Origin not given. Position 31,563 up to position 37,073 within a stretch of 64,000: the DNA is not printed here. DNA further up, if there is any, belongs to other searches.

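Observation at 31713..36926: Giant repeat-rich surface protein ending in an H-type-lectin-like domain (candidate host or cell adhesin)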

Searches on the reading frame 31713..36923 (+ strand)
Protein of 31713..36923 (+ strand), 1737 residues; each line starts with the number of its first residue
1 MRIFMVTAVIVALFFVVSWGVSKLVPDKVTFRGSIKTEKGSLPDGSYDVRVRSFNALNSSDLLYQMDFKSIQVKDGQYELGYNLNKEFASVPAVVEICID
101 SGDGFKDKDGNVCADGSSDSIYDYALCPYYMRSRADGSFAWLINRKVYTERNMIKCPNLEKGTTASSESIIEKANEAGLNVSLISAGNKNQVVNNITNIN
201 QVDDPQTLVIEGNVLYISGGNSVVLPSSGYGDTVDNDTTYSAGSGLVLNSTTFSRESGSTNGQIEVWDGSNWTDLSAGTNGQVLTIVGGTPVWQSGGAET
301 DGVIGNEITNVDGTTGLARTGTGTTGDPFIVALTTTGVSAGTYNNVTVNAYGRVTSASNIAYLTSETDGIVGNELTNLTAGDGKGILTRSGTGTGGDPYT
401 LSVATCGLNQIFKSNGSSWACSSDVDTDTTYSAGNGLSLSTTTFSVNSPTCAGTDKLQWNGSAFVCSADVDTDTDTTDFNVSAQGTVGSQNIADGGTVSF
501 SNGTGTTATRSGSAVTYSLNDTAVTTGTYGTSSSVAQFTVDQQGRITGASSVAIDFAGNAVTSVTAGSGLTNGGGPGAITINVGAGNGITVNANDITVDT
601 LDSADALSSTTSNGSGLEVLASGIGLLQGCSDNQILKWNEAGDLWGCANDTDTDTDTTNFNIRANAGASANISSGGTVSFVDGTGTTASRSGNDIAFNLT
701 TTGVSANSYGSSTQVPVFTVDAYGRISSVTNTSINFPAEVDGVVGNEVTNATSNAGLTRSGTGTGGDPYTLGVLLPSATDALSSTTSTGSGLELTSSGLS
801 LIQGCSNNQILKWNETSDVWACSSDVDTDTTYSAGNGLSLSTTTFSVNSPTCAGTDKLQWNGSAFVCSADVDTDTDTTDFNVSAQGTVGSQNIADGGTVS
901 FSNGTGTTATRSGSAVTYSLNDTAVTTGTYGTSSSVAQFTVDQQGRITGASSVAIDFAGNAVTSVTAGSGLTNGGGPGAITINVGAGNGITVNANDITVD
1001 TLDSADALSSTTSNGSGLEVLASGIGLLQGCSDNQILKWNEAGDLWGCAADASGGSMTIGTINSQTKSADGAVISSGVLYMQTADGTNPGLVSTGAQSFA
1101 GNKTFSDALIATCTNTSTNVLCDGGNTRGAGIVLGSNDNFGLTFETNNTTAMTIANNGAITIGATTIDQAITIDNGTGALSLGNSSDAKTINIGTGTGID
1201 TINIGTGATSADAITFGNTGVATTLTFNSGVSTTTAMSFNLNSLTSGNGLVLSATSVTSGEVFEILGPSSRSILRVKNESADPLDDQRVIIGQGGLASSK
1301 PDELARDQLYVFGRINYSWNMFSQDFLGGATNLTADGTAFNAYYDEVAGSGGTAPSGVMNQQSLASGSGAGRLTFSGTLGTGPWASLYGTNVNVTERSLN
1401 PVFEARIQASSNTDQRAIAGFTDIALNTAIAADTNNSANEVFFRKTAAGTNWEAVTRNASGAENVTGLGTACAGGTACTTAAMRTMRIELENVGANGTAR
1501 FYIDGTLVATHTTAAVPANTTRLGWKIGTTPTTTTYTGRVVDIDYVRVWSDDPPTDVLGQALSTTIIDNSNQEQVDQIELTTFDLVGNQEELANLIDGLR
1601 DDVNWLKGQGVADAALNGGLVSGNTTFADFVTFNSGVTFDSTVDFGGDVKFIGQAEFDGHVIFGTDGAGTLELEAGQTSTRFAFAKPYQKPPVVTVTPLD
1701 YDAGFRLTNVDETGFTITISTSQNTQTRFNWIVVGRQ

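Call 3: search_protein_families(library=pfam, proteins=[window:31713-36923:+], max_evalue=1)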
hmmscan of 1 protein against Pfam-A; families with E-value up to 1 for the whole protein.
window:31713-36923:+ (1737 aa): 5 families
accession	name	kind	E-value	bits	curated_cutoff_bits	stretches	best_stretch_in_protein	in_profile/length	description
PF09458.16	H_lectin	-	0.00029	21.4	24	1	1680-1726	2-56/67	H-type lectin domain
PF22414.1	Hia_Tpr_ring_dom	-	0.0064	16.6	27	3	672-689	4-21/37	Trimeric autotransporter adhesin, Trp ring domain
PF05521.18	Phage_HCP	-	0.0097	16.9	25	0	808-876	24-94/106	Phage head completion protein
PF24232.1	DUF7445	-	0.051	14.3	27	0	441-487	9-55/142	Family of unknown function (DUF7445)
PF21764.3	Invasin_D4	-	0.54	11.2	27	0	512-553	23-64/88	Invasin, domain 4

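Call 4: search_protein_families(library=phrogs, proteins=[window:31713-36923:+], max_evalue=0.1)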
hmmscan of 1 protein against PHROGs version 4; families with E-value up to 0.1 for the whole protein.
window:31713-36923:+ (1737 aa): 0 families

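Call 12: search_solved_structures(query=window:31713-36923:+, max_evalue=1, show_alignments=3)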
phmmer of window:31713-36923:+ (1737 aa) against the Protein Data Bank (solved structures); distinct sequences matched with E-value up to 1: 0.

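Call 13: find_homologous_proteins(query=window:31713-36923:+, max_evalue=0.001)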
Query window:31713-36923:+ (1737 aa): 72 proteins with E <= 0.001 among 8000 candidates.
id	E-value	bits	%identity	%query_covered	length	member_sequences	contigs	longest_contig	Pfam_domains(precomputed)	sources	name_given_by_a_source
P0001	0.0e+0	3723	100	100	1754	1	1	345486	-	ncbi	-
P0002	0.0e+0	1078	41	46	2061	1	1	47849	PF22414.2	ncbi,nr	ncbi:MAG: hypothetical protein Q7T74_07430, partial [Candidatus Saccharibacteria bacterium]|nr:hypot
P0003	2.9e-277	942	38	49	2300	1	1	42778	PF00386.28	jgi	jgi:lipopolysaccharide export system protein LptA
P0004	1.2e-188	648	49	7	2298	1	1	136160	PF01391.24,PF14231.12,PF23942.2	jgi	jgi:hypothetical protein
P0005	7.9e-180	619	38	27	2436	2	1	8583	PF01391.24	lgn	-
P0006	4.1e-172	593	39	30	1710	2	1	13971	-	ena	-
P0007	3.1e-155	537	39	19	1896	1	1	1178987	PF13884.12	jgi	jgi:hypothetical protein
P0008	2.4e-131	458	44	21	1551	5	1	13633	-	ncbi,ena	-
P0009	1.1e-128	449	32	76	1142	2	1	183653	-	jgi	jgi:hypothetical protein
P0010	1.4e-125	439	28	60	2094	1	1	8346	-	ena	-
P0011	1.3e-117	412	34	28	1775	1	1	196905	-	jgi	jgi:hypothetical protein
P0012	7.3e-114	400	36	31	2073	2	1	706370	PF13884.12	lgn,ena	-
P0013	6.8e-111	390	42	17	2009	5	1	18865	-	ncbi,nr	ncbi:MAG: hypothetical protein HC932_00485 [Thermales bacterium]|nr:hypothetical protein [Thermales 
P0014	5.4e-108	380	32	24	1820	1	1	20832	PF00386.28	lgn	-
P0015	5.9e-104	367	35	21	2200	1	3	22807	PF01391.24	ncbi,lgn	-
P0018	5.7e-87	311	28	50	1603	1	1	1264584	PF13884.12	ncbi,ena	-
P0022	8.4e-78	280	33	36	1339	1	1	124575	PF13884.12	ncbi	ncbi:MAG TPA: tail fiber domain-containing protein [Candidatus Saccharimonadales bacterium]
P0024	1.7e-73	266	33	38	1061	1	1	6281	PF13884.12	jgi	jgi:hypothetical protein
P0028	7.5e-66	241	34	27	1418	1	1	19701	PF13884.12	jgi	jgi:hypothetical protein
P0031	7.7e-60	221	28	30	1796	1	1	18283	PF26696.1,PF13884.12,PF19565.5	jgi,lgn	jgi:hypothetical protein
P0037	2.0e-55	206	32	18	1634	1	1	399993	PF13884.12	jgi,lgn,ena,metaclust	metaclust:\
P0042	5.0e-45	172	69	4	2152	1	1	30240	PF13884.12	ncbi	-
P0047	7.1e-37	145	71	4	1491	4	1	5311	PF13884.12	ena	-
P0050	3.2e-30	123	30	18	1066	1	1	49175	PF26696.1,PF13884.12,PF05658.20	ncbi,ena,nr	ncbi:MAG: tail fiber domain-containing protein [Bacteroidia bacterium]|nr:tail fiber domain-containi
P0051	5.8e-28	115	58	5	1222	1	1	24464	PF01391.24,PF13884.12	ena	-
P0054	1.0e-22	98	55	4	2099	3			PF13884.12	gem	-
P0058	4.7e-19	86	58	4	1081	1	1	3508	PF01391.24,PF13884.12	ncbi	-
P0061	2.7e-10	57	49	4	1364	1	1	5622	PF13884.12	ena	-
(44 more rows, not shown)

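Call 14: find_encoding_contigs(protein=window:31713-36923:+, flank=10000, max_places=6)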
Protein window:31713-36923:+ (1737 aa): no gene with exactly this product is on record in the collection.

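Call 15: find_encoding_contigs(protein=P0001, flank=10000, max_places=4)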
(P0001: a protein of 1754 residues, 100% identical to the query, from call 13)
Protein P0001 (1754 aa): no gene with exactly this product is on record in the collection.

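Call 16: list_cluster_members(proteins=[P0001, P0002, P0009])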
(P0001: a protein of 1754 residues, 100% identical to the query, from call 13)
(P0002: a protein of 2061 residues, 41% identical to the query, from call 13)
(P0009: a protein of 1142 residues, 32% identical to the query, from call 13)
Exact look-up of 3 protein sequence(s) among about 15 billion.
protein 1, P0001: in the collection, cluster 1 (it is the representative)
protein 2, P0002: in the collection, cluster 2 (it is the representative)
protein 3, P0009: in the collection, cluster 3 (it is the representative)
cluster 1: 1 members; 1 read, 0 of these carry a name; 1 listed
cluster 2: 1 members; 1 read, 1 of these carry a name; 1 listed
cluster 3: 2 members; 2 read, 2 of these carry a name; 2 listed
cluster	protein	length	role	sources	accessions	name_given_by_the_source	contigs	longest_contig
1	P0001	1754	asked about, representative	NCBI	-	-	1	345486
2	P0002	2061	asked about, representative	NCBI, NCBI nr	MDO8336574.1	MAG: hypothetical protein Q7T74_07430, partial [Candidatus Saccharibacteria bacterium] | hypothetical protein [Candidatus Saccharibacteria bacterium]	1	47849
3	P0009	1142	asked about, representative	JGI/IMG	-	hypothetical protein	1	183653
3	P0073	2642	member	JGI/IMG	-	hypothetical protein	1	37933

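Call 39: find_related_loci(query=window:31713-36923:+, collection=genome_contigs, flank=8000)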
Query window:31713-36923:+ (1737 aa) in genome_contigs; peptide patterns used: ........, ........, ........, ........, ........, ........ (x = any residue, [..] = any of these).
63 stretches matched a pattern; 25 encode a relative of the query (tblastn E <= 1e-3); 23 distinct loci.
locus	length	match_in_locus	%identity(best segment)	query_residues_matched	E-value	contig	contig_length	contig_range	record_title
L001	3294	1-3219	45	1031-1737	2e-155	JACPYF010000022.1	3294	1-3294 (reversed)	MAG: Candidatus Saccharibacteria bacterium isolate NC_groundwater_856_Pr1_B-0.1um_45_9 Montesol18_Bp1_scaffold_1061894,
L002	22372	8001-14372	46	516-1737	3e-145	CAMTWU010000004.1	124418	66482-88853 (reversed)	MAG: uncultured Candidatus Saccharibacteria bacterium isolate G02_MAG_00010 genome assembly, contig: G02_MAG_00010_00000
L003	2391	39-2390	43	113-1081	3e-97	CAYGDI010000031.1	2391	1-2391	MAG TPA_asm: uncultured Candidatus Saccharibacteria bacterium isolate ERP113451_co1_239 genome assembly, contig: NODE_78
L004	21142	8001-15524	44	299-1081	3e-121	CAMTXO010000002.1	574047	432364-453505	MAG: uncultured Candidatus Saccharibacteria bacterium isolate G02_MAG_00009 genome assembly, contig: G02_MAG_00009_00000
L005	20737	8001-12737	28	3-1731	5e-47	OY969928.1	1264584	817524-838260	MAG: uncultured Candidatus Saccharibacteria bacterium isolate MFD04212.bin.c.13 genome assembly, chromosome: 1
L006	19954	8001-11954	33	1-1731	8e-39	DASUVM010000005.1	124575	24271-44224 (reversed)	MAG TPA_asm: Candidatus Saccharimonadales bacterium isolate SMAG_U1815 k141_960045, whole genome shotgun sequence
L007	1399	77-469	47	410-968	5e-30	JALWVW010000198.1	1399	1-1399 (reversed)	MAG: Campylobacteraceae bacterium isolate T2_maxbin2_scaf2bin.172 T2_NODE_328254_length_1399_cov_8.892296, whole genome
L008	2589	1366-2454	37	333-1054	3e-28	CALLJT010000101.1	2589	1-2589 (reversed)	MAG: Candidatus Saccharimonadia bacterium isolate L1_Bin_Bin_167_sub_1 genome assembly, contig: c_000000081890, whole ge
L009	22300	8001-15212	32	234-1731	4e-37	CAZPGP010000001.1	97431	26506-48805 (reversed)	MAG TPA_asm: uncultured Candidatus Saccharibacteria bacterium isolate SRP200132_co1_577 genome assembly, contig: NODE_24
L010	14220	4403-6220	36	234-880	4e-26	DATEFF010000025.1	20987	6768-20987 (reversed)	MAG TPA_asm: Candidatus Saccharimonadales bacterium isolate SMAG_U8752 k141_1252610, whole genome shotgun sequence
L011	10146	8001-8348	56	544-1055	3e-25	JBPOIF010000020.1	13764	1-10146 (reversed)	MAG: Candidatus Nomurabacteria bacterium isolate MAG_725 c_000000444818, whole genome shotgun sequence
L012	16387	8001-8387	38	419-952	2e-19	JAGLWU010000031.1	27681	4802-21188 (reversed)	MAG: Candidatus Moraniibacteriota bacterium isolate RS_12_31 ZL285.bin.31.fa_31, whole genome shotgun sequence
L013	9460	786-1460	29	387-1040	8e-19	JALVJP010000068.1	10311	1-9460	MAG: Candidatus Parcubacteria bacterium isolate A1_metabat2_scaf2bin.063 A1_NODE_3638_length_10311_cov_2.194914, whole g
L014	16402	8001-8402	40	419-949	1e-18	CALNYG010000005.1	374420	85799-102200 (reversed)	MAG: Candidatus Moraniibacteriota bacterium isolate HOU_bin.0114 genome assembly, contig: contig_19817, whole genome sho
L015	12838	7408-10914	59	406-1734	4e-17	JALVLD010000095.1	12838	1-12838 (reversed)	MAG: Candidatus Dojkabacteria bacterium isolate A1_metabat2_scaf2bin.260 A1_NODE_2239_length_12838_cov_2.366454, whole g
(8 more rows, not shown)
